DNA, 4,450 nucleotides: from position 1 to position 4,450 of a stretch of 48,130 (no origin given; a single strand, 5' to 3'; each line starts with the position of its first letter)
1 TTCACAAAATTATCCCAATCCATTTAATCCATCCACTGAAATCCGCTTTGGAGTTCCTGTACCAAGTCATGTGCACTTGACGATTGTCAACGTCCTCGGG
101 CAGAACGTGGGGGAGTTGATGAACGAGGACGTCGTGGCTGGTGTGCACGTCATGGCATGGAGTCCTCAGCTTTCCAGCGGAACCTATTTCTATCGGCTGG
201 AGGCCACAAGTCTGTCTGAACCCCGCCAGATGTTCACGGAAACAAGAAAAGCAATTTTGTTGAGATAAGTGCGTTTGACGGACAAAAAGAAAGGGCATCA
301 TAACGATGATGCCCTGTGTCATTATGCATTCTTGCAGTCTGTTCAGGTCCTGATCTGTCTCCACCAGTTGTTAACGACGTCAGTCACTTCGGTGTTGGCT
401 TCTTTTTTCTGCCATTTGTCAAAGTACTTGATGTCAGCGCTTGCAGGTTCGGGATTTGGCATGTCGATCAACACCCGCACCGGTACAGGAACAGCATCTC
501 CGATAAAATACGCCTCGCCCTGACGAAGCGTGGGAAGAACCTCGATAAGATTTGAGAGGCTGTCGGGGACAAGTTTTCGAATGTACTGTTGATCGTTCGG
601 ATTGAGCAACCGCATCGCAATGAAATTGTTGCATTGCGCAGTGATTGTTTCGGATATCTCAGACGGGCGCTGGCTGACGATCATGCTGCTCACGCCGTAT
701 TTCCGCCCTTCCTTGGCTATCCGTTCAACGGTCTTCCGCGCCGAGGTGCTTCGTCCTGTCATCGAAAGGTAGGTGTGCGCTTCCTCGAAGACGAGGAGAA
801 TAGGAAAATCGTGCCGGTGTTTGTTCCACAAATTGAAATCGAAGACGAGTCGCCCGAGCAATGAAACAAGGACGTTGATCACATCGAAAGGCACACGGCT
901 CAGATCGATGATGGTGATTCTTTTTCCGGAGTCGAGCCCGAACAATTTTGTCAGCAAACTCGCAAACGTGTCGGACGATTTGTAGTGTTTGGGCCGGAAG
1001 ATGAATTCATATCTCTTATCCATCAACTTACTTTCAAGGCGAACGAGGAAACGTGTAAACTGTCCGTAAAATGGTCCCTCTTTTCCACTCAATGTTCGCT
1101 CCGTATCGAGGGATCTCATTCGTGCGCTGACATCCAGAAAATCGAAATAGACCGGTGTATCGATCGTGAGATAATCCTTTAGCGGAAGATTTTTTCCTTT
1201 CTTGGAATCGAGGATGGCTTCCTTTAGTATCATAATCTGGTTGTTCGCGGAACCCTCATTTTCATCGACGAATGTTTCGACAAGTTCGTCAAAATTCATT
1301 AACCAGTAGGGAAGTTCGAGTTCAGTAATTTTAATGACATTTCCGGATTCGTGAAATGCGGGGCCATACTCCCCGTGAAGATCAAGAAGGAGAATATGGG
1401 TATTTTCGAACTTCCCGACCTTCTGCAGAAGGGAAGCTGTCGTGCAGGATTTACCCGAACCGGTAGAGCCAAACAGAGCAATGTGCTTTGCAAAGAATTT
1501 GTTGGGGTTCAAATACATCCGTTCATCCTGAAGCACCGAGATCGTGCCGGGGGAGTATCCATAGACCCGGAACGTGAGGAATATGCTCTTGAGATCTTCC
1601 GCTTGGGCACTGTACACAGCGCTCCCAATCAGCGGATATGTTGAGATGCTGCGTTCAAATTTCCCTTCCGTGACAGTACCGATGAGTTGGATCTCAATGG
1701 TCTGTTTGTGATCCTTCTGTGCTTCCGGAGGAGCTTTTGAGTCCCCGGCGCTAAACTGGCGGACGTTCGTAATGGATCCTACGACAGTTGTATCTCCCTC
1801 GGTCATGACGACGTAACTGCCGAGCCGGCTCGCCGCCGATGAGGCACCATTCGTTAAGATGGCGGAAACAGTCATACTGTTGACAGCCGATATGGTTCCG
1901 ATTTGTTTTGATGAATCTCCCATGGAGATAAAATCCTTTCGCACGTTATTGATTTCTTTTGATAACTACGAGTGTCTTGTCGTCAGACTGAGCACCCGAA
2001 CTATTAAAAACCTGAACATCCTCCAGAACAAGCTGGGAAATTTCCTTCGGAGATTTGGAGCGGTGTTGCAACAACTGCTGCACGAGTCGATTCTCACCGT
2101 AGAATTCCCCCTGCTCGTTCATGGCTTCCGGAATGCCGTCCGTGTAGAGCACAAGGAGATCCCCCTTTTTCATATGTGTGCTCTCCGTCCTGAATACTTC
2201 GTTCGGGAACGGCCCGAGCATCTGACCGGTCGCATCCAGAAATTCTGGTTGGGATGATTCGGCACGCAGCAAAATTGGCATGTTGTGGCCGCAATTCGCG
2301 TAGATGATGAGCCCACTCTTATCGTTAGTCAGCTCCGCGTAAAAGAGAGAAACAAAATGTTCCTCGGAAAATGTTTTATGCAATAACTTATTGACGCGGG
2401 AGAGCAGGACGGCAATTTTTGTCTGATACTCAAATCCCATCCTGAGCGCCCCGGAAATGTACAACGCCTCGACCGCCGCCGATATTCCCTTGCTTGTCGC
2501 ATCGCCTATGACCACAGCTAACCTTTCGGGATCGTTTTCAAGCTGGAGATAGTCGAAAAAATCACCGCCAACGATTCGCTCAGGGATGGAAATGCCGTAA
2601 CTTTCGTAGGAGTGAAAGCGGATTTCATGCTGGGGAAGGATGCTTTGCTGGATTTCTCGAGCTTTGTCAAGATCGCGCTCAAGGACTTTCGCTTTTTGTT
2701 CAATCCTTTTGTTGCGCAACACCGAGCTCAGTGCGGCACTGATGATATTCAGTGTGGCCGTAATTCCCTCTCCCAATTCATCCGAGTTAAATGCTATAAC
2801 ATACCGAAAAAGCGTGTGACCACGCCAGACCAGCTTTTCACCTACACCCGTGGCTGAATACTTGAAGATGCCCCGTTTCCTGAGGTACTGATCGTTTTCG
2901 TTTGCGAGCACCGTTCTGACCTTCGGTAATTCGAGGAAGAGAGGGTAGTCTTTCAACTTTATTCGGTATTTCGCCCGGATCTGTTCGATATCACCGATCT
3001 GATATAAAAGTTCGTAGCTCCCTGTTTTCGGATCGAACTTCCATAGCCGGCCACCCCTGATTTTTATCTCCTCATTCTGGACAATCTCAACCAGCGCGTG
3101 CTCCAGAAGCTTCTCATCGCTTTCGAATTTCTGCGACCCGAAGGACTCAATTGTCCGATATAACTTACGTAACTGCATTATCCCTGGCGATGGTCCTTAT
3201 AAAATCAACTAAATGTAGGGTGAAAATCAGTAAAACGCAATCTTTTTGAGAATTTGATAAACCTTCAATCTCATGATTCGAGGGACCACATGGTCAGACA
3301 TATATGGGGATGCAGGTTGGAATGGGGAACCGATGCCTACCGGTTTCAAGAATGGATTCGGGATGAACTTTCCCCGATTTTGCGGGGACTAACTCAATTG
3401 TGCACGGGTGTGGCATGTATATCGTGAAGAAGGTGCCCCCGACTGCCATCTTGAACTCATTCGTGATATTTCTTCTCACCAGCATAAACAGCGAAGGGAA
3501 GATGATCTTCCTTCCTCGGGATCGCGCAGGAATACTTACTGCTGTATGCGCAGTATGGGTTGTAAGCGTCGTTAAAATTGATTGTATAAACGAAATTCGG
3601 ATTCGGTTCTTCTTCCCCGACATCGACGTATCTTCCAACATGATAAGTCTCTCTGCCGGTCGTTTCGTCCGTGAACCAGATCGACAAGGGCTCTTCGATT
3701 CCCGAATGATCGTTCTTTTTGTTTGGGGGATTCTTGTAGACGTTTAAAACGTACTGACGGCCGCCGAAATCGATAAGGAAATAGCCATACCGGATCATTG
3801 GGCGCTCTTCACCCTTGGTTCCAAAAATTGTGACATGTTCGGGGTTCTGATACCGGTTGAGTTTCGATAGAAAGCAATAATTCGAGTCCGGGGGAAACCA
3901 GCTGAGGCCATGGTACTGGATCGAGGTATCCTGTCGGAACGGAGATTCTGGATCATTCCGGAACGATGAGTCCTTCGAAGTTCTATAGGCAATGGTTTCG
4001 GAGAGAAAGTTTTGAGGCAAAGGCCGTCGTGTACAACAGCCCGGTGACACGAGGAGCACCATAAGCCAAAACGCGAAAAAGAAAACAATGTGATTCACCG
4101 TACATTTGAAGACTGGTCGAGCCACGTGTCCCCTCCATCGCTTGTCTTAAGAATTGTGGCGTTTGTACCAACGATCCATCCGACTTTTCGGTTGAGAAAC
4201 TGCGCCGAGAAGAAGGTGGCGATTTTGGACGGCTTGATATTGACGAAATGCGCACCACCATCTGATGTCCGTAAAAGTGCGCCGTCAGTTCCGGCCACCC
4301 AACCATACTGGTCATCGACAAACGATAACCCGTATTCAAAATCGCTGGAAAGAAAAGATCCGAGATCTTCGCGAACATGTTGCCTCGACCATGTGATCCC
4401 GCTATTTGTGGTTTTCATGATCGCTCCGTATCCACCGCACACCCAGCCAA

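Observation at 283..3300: Self-contained GAF-PP2C(SpoIIE) phosphatase plus HerA-like ATPase cassette: candidate undescribed HerA-partner system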

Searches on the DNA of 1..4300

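Call 73: search_rna_families(source=window, start=1, end=4300, threshold=evalue, max_evalue=1)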
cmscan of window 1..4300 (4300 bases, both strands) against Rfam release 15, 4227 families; matches with E-value up to 1: 0.
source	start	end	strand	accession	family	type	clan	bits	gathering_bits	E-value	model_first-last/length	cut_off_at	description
